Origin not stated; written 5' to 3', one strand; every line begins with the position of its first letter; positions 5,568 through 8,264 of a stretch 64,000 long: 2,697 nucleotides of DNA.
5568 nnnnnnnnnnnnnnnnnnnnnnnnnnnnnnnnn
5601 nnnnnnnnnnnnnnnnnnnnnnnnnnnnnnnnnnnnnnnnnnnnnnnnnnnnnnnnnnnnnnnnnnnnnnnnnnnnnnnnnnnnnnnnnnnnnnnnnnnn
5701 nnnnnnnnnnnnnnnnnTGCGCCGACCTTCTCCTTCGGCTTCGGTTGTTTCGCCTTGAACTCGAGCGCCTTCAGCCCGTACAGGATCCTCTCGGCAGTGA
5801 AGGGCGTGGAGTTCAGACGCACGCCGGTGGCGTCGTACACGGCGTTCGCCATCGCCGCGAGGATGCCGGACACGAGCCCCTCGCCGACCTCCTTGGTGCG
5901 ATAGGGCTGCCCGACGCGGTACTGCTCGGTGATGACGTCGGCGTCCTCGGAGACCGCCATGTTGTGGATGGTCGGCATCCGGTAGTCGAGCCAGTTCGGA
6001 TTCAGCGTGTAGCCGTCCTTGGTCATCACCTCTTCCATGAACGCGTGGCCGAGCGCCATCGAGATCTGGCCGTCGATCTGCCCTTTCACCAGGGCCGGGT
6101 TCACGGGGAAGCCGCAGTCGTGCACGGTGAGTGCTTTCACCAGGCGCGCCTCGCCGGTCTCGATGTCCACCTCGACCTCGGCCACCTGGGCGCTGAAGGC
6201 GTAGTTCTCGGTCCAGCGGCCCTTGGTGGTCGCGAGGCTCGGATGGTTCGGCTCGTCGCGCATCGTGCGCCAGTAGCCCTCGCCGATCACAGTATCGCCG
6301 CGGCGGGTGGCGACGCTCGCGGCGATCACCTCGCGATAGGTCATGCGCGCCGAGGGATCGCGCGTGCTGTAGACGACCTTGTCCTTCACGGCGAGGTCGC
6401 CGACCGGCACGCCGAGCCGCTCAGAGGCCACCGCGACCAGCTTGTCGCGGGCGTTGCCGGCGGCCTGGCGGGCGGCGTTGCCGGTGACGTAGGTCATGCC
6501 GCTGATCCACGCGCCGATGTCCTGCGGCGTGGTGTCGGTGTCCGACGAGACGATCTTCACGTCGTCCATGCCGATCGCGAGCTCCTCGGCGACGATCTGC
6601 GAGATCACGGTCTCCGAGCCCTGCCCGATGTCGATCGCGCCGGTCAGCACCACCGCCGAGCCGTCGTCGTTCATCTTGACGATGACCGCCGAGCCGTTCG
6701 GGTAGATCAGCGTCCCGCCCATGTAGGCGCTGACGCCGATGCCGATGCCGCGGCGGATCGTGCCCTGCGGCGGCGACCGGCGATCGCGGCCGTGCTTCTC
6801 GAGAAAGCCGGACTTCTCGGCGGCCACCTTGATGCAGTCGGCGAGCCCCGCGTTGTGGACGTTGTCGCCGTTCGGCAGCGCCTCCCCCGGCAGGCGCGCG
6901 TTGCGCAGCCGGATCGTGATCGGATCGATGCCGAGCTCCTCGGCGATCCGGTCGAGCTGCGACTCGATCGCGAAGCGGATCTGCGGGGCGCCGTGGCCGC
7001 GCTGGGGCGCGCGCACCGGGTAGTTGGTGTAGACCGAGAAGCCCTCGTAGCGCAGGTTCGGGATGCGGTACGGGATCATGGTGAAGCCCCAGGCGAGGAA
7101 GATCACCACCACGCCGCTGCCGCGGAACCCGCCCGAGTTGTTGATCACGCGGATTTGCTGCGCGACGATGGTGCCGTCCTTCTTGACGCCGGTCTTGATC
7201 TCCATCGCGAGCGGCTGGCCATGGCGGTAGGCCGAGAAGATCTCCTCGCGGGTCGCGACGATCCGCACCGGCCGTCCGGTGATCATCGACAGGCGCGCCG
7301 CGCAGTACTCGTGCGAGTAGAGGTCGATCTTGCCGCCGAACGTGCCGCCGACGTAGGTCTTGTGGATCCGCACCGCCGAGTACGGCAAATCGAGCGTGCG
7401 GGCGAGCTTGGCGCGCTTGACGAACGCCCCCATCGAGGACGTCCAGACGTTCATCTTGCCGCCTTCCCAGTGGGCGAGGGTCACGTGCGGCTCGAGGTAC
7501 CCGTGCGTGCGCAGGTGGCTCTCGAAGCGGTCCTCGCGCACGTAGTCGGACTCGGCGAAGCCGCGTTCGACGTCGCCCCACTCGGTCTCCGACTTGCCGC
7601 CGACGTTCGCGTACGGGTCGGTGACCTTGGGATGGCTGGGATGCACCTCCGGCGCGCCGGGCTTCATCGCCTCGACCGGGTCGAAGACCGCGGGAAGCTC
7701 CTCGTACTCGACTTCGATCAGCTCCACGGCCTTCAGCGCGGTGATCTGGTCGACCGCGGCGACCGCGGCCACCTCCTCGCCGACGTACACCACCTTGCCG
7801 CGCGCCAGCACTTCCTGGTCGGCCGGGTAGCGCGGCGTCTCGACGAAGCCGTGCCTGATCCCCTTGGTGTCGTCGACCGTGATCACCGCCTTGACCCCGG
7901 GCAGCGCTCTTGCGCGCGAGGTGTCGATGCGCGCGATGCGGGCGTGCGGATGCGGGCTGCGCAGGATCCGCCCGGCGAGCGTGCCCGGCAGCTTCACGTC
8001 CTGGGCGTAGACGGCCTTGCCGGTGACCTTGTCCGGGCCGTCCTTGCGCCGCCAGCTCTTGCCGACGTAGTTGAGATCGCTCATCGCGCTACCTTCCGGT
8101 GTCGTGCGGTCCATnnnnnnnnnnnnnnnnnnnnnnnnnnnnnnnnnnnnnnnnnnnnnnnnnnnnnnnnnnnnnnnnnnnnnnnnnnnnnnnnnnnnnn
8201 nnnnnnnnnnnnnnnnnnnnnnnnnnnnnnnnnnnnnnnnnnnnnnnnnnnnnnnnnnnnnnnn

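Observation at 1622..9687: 4-hydroxybenzoyl-CoA-reductase-like Mo enzyme and CoA ligase linked to yqeB-yqeC, the markers of selenium-dependent Mo hydroxylases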

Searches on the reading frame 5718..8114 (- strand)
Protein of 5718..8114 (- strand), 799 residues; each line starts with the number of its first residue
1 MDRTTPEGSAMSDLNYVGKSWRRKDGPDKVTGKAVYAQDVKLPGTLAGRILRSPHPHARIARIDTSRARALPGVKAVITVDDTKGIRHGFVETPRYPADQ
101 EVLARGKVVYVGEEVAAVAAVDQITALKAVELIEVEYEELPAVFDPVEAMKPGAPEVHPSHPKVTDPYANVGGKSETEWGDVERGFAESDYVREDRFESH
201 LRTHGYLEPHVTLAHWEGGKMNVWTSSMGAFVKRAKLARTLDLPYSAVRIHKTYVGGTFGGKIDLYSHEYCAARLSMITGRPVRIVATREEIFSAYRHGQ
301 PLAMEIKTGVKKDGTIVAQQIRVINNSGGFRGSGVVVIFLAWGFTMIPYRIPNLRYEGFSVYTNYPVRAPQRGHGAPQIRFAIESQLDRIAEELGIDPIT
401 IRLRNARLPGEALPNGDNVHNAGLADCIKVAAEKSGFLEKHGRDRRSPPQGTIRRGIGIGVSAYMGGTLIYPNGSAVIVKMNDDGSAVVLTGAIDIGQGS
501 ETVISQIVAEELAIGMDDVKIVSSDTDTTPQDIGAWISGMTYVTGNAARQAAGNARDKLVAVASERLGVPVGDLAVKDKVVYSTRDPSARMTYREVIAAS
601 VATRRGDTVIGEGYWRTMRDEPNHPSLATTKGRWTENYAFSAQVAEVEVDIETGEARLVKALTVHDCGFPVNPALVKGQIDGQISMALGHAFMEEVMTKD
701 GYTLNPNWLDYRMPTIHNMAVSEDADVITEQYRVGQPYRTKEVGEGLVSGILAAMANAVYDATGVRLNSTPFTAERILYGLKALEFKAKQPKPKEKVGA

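Call 6: search_protein_families(library=ncbifam, proteins=[window:5718-8114:-], max_evalue=0.00001)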
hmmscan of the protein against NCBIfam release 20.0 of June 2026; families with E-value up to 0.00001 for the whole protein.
window:5718-8114:- (799 aa): 13 families
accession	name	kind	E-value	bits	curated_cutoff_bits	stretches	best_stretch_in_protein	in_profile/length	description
TIGR03194.1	4hydrxCoA_A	equivalog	1.6e-192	641.8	994.55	1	25-778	5-743/746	4-hydroxybenzoyl-CoA reductase subunit alpha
NF043082.1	XdhA_XDHase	equivalog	5.6e-157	524.1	780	1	17-782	1-753/758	xanthine dehydrogenase subunit XdhA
NF007426.0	PRK09970.1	equivalog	1.1e-155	519.7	916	1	15-780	4-754/761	xanthine dehydrogenase molybdenum-binding subunit XdhA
TIGR03196.1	pucD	equivalog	4.8e-134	448.5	783.65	1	17-777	3-754/763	xanthine dehydrogenase subunit D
NF041018.1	glyceraldDH_alpha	equivalog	1.4e-121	407.2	790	1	15-778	1-741/741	glyceraldehyde dehydrogenase subunit alpha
TIGR03313.1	Se_sel_red_Mo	hypoth_equivalog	9.1e-102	341.3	1101.9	2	165-782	347-950/951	molybdopterin-dependent oxidoreductase Mo/Fe-S-binding subunit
TIGR03311.1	Se_dep_XDH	equivalog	2e-97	327.2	830.45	2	16-567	161-686/848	selenium-dependent xanthine dehydrogenase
NF040766.1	CODH_aero_grp5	exception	8.2e-95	318.6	950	1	16-776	4-780/785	aerobic carbon-monoxide dehydrogenase large subunit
NF045668.1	pterin_aldehy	equivalog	2.6e-93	313.7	1100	1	15-782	173-905/905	molybdopterin-dependent aldehyde oxidoreductase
NF041671.1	peri_hyde_PaoC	equivalog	1.9e-90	304.3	1180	1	9-782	9-732/735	aldehyde oxidoreductase molybdenum-binding subunit PaoC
TIGR02416.1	CO_dehy_Mo_lg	equivalog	4e-84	283.2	991.15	1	30-776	6-766/770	aerobic carbon-monoxide dehydrogenase large subunit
TIGR02965.1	xanthine_xdhB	equivalog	2.8e-81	273.8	849.5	1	18-784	2-757/758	xanthine dehydrogenase molybdopterin binding subunit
TIGR02969.1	mam_aldehyde_ox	subfamily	1.7e-52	178.2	1912.3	1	20-774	579-1294/1330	aldehyde oxidase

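Call 7: search_protein_families(library=pfam, proteins=[window:5718-8114:-], max_evalue=0.00001)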
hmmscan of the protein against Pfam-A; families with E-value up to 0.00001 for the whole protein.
window:5718-8114:- (799 aa): 3 families
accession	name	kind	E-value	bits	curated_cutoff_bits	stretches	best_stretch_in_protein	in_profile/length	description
PF20256.3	MoCoBD_2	-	1.5e-70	238.3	27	1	432-719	3-282/283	Molybdopterin cofactor-binding domain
PF02738.23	MoCoBD_1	-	2.7e-68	230.1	27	1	176-406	12-244/244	Molybdopterin cofactor-binding domain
PF01315.27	Ald_Xan_dh_C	-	2.1e-30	105.7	31.3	1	31-141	1-110/110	Aldehyde oxidase and xanthine dehydrogenase, a/b hammerhead domain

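Call 12: find_homologous_proteins(query=window:5718-8114:-, max_evalue=1e-50)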
Query window:5718-8114:- (799 aa): 7996 proteins with E <= 1e-50 among 8000 candidates; the best 120 are listed.
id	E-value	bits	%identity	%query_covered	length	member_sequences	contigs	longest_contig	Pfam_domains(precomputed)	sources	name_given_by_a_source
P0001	0.0e+0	1715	95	99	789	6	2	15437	PF02738.24,PF20256.4,PF01315.28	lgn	-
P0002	0.0e+0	1707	94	99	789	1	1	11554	PF02738.24,PF20256.4,PF01315.28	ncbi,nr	ncbi:MAG: molybdopterin-dependent oxidoreductase [Burkholderiales bacterium]|nr:molybdopterin-depend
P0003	0.0e+0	1678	93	99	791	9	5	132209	PF02738.24,PF20256.4,PF01315.28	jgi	jgi:4-hydroxybenzoyl-CoA reductase subunit alpha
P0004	0.0e+0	1561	86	98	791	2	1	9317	PF02738.24,PF20256.4,PF01315.28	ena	-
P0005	0.0e+0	1542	85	97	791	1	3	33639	PF02738.24,PF20256.4,PF01315.28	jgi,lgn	jgi:4-hydroxybenzoyl-CoA reductase subunit alpha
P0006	0.0e+0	1540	83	98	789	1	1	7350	PF02738.24,PF20256.4,PF01315.28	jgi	-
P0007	0.0e+0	1529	84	98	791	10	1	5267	PF02738.24,PF20256.4,PF01315.28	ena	-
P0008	0.0e+0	1522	83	99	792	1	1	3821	PF02738.24,PF20256.4,PF01315.28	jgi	-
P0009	0.0e+0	1520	83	98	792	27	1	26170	PF02738.24,PF20256.4,PF01315.28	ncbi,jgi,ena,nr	ncbi:MAG: hypothetical protein A3I01_12850 [Betaproteobacteria bacterium RIFCSPLOWO2_02_FULL_65_24]|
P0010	0.0e+0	1517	83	99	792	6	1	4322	PF02738.24,PF20256.4,PF01315.28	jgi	jgi:CO/xanthine dehydrogenase Mo-binding subunit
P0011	0.0e+0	1517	84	98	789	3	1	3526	PF02738.24,PF20256.4,PF01315.28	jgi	-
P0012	0.0e+0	1514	83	99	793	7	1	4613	PF02738.24,PF20256.4,PF01315.28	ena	-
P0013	0.0e+0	1511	84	98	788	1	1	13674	PF02738.24,PF20256.4,PF01315.28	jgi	jgi:CO/xanthine dehydrogenase Mo-binding subunit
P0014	0.0e+0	1511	83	98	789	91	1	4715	PF02738.24,PF20256.4,PF01315.28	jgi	-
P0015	0.0e+0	1510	83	97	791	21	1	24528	PF02738.24,PF20256.4,PF01315.28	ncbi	-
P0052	0.0e+0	1453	79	98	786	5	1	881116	PF02738.24,PF20256.4,PF01315.28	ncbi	-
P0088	0.0e+0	1416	77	99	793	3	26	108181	PF02738.24,PF20256.4,PF01315.28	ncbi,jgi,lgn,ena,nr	ncbi:MAG: molybdopterin-dependent oxidoreductase [Acidobacteria bacterium]|jgi:4-hydroxybenzoyl-CoA 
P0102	0.0e+0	1396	76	97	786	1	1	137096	PF02738.24,PF20256.4,PF01315.28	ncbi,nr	ncbi:MAG: molybdopterin-dependent oxidoreductase [Rhodospirillales bacterium]|nr:molybdopterin-depen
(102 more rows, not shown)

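Call 13: find_encoding_contigs(protein=P0052, flank=10000, max_places=2)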
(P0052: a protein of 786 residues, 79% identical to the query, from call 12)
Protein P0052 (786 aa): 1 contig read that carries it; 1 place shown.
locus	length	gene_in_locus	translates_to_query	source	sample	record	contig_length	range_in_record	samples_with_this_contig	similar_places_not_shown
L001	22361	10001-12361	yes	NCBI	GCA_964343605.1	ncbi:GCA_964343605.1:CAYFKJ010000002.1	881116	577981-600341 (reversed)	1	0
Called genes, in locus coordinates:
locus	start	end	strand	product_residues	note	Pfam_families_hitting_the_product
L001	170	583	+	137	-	-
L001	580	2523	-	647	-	PF00989:PAS, PF13188:PAS_8 (weak), PF08448:PAS_4 (faint), PF13426:PAS_9, PF08447:PAS_3, PF00512:HisKA, PF02518:HATPase_c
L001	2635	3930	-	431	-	PF01946:Thi4 (faint), PF01494:FAD_binding_3 (faint), PF07992:Pyr_redox_2 (faint), PF01266:DAO, PF13450:NAD_binding_8 (weak), PF13738:Pyr_redox_3 (faint)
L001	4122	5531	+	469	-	PF00171:Aldedh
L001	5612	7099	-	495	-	PF00890:FAD_binding_2, PF01266:DAO, PF03486:HI0933_like (faint), PF07992:Pyr_redox_2 (faint), PF12831:FAD_oxidored (weak)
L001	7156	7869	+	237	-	PF01300:Sua5_yciO_yrdC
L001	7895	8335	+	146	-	PF12680:SnoaL_2 (weak)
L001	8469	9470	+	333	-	PF00941:FAD_binding_5, PF03450:CO_deh_flav_C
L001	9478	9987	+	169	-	PF13085:Fer2_3 (weak), PF00111:Fer2, PF01799:Fer2_2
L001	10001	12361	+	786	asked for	PF01315:Ald_Xan_dh_C, PF02738:MoCoBD_1, PF20256:MoCoBD_2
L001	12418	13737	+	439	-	PF00501:AMP-binding, PF14535:AMP-binding_C_2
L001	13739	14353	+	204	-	PF01128:IspD, PF12804:NTP_transf_3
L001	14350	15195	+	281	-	-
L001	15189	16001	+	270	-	PF19842:YqeC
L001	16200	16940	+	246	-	PF08448:PAS_4, PF12833:HTH_18, PF00165:HTH_AraC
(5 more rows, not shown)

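Call 14: find_encoding_contigs(protein=P0102, flank=10000, max_places=2)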
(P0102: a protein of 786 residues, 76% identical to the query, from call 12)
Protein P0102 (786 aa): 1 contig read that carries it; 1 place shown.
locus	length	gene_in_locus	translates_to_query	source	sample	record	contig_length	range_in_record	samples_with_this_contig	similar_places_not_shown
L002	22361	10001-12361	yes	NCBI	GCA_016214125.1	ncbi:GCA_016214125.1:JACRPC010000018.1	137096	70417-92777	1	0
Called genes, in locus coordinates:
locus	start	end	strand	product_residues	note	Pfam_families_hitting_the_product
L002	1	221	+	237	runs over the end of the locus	PF00005:ABC_tran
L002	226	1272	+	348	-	PF00586:AIRS, PF02769:AIRS_C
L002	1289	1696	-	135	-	PF01814:Hemerythrin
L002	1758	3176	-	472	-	PF00224:PK, PF02887:PK_C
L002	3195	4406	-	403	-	PF13660:DUF4147, PF05161:MOFRL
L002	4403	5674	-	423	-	PF07690:MFS_1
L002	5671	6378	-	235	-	PF00392:GntR, PF07729:FCD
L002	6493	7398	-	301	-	PF00892:EamA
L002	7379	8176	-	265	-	-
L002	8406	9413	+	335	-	PF00941:FAD_binding_5, PF03450:CO_deh_flav_C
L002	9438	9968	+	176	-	PF13085:Fer2_3, PF00111:Fer2 (weak), PF01799:Fer2_2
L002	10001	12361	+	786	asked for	PF01315:Ald_Xan_dh_C, PF02738:MoCoBD_1, PF20256:MoCoBD_2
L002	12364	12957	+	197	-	PF12804:NTP_transf_3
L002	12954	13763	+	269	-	-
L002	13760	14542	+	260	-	PF19842:YqeC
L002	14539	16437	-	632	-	PF07696:7TMR-DISMED2, PF07695:7TMR-DISM_7TM, PF00512:HisKA, PF02518:HATPase_c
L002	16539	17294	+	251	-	PF00072:Response_reg, PF00486:Trans_reg_C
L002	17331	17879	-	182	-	PF05257:CHAP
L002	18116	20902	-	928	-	PF02739:5_3_exonuc_N, PF01367:5_3_exonuc, PF01612:DNA_pol_A_exo1, PF00476:DNA_pol_A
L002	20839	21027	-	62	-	PF10276:zf-CHCC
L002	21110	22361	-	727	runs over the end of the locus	PF02359:CDC48_N, PF13191:AAA_16 (faint), PF13481:AAA_25 (faint), PF02367:TsaE (faint), PF00004:AAA, PF17862:AAA_lid_3, PF00004:AAA, PF17862:AAA_lid_3, +17 more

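Call 15: find_encoding_contigs(protein=P0088, flank=10000, max_places=2)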
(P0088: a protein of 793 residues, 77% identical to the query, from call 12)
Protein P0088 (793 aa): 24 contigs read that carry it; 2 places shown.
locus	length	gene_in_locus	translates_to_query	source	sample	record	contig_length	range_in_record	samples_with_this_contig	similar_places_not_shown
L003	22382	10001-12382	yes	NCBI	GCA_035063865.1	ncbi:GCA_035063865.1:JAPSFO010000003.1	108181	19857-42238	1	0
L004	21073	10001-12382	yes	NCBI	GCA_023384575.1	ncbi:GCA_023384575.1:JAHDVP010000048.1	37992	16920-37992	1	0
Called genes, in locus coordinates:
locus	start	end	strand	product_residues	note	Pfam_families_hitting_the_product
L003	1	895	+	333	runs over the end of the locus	PF02779:Transket_pyr, PF02780:Transketolase_C, PF17147:PFOR_II (weak)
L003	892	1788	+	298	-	PF03446:NAD_binding_2, PF03807:F420_oxidored (weak), PF14833:NAD_binding_11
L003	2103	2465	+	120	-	PF13686:DrsE_2 (weak)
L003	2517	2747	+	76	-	PF01206:TusA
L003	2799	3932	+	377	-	PF07992:Pyr_redox_2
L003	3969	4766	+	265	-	-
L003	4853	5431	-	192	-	PF05685:Uma2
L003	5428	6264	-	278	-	PF01226:Form_Nir_trans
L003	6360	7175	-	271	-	PF13185:GAF_2, PF08281:Sigma70_r4_2 (faint), PF00196:GerE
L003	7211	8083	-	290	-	PF02625:XdhC_CoxI, PF13478:XdhC_C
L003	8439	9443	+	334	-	PF00941:FAD_binding_5, PF03450:CO_deh_flav_C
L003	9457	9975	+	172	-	PF00111:Fer2 (weak), PF13085:Fer2_3 (weak), PF01799:Fer2_2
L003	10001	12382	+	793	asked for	PF01315:Ald_Xan_dh_C, PF02738:MoCoBD_1, PF20256:MoCoBD_2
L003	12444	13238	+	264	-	-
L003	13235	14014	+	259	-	PF19842:YqeC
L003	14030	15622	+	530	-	PF00501:AMP-binding, PF13193:AMP-binding_C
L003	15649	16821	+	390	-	PF13433:Peripla_BP_5, PF13458:Peripla_BP_6, PF01094:ANF_receptor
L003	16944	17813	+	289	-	PF02653:BPD_transp_2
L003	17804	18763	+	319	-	PF02653:BPD_transp_2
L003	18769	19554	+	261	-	PF00005:ABC_tran, PF13304:AAA_21 (faint), PF12399:BCA_ABC_TP_C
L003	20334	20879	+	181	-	PF01047:MarR, PF12802:MarR_2 (weak)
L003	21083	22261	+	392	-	PF06050:HGD-D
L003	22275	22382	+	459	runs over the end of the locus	PF06050:HGD-D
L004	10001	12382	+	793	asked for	PF01315:Ald_Xan_dh_C, PF02738:MoCoBD_1, PF20256:MoCoBD_2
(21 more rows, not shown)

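Call 16: search_solved_structures(query=window:5718-8114:-, max_evalue=1e-40, show_alignments=1)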
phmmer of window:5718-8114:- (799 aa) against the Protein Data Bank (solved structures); distinct sequences matched with E-value up to 1e-40: 40.
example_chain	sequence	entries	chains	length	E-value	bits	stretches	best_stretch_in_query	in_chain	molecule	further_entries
1rm6_A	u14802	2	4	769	1.6e-122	413.4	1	22-785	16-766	4-hydroxybenzoyl-CoA reductase alpha subunit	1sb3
7dqx_A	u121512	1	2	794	4.5e-81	276.3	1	16-780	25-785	6-hydroxypseudooxynicotine dehydrogenase complex subunit gamma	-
8uem_A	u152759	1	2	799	6.7e-74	252.6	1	5-780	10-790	Carbon monoxide dehydrogenase (Large chain), CoxL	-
1zxi_B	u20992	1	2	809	4.6e-72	246.5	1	20-763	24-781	Carbon monoxide dehydrogenase large chain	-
1n5w_B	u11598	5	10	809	6.6e-72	246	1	20-763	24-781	Carbon monoxide dehydrogenase large chain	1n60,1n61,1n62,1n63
3hrd_A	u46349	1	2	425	8e-67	229.2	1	13-435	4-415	Nicotinate dehydrogenase large molybdopterin subunit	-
1sij_A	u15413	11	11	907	1.7e-65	224.8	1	15-783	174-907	Aldehyde oxidoreductase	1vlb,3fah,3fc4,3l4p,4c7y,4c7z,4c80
1t3q_B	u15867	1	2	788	6.5e-63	216.3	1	17-781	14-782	quinoline 2-oxidoreductase large subunit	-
5g5g_C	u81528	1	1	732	6.8e-60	206.3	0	10-530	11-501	PUTATIVE XANTHINE DEHYDROGENASE YAGS FAD-BINDING SUBUNIT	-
5g5h_C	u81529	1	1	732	6.9e-60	206.3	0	10-530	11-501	Aldehyde oxidoreductase molybdenum-binding subunit PaoC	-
4zoh_A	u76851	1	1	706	1.1e-59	205.6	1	16-776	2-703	Putative oxidoreductase molybdopterin-binding subunit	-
1ffu_B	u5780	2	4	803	2.1e-59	204.6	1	17-782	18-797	CUTL, MOLYBDOPROTEIN OF CARBON MONOXIDE DEHYDROGENASE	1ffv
3hrd_B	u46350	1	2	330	1.5e-52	182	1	454-785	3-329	Nicotinate dehydrogenase medium molybdopterin subunit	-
1dgj_A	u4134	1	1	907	4e-52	180.6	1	17-551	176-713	ALDEHYDE OXIDOREDUCTASE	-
3sr6_C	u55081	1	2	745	5.9e-52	180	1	29-552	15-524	Xanthine dehydrogenase/oxidase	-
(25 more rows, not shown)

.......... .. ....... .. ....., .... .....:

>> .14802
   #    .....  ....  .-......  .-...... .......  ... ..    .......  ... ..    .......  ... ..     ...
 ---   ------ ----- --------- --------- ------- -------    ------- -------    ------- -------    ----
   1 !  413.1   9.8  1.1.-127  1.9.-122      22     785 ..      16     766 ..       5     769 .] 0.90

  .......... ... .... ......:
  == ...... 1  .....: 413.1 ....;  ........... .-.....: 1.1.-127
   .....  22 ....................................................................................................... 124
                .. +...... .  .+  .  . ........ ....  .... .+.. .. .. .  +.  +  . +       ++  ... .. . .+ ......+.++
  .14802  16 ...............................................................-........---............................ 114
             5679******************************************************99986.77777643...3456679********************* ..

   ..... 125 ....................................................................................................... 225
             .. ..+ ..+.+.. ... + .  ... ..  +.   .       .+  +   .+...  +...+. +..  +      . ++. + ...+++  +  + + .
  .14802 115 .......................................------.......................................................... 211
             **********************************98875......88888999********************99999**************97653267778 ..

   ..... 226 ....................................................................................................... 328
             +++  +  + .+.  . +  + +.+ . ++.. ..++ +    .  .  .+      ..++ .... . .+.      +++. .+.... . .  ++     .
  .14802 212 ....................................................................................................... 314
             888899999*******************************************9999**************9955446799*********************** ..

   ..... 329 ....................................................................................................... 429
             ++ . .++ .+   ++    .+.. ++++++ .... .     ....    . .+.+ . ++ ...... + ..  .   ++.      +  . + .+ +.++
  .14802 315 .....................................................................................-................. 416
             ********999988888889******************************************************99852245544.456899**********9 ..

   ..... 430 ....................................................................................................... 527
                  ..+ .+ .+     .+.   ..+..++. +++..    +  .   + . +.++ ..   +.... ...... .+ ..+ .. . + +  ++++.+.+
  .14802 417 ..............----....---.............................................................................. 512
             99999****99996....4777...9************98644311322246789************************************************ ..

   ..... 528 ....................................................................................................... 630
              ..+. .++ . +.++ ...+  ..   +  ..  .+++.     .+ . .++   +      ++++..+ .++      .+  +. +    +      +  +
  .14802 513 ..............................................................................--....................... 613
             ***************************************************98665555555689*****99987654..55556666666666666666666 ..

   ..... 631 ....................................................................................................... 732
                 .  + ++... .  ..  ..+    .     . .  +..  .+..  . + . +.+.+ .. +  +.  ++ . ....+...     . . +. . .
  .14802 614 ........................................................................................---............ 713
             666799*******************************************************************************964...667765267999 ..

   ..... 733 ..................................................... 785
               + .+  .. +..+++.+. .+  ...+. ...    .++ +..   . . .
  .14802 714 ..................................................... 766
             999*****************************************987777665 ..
